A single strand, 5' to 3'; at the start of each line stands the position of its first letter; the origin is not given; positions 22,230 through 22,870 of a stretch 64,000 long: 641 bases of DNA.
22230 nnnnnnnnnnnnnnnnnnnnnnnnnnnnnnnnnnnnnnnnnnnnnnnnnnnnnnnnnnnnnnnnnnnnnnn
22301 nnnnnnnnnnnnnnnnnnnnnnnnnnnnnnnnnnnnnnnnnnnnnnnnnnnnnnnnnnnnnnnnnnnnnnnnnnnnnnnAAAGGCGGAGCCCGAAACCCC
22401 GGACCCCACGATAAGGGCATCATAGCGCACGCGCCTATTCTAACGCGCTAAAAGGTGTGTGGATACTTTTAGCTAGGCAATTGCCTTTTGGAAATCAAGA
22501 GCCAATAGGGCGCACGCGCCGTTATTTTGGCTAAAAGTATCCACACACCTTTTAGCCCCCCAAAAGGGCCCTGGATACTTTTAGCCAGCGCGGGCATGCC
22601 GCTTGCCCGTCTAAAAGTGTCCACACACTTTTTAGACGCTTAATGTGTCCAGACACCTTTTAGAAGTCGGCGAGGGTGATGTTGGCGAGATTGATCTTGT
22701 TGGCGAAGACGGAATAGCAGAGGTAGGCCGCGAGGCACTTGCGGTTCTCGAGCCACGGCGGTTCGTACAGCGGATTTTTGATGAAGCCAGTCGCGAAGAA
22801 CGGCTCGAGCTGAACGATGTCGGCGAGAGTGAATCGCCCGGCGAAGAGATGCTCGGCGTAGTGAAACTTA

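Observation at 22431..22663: Array of a dyad-symmetric 24-26 bp motif in the promoter region of the 11-gene operon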

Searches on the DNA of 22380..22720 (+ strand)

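Call 75: search_rna_families(source=window, start=22380, end=22720, threshold=evalue, max_evalue=10)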
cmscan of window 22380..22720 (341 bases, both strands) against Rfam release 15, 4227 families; matches with E-value up to 10: 3.
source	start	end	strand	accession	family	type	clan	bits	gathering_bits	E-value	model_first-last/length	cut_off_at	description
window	22449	22554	-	RF03583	MIR781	Gene; miRNA;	-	27.1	88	0.0039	6-88/94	no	MIR781 microRNA precursor family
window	22578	22615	-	RF01079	RF_site3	Cis-reg; frameshift_element;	-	15.6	50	2.7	1-39/39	no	Putative RNA-dependent RNA polymerase ribosomal frameshift site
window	22447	22494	+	RF03474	mir-4766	Gene; miRNA;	-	14.1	72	7.2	1-56/56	no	mir-4766 microRNA precursor family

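Call 84: search_dna_similar(query=window:22431-22670:+, collection=plasmids, mode=distant, max_evalue=0.01, max_rows=10)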
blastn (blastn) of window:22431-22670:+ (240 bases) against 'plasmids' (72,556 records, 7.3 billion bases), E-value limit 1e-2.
No match.

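Call 85: search_dna_similar(query=window:22431-22670:+, collection=phages, mode=distant, max_evalue=0.01, max_rows=10)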
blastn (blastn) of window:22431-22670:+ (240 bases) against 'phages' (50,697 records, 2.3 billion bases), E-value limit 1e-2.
No match.
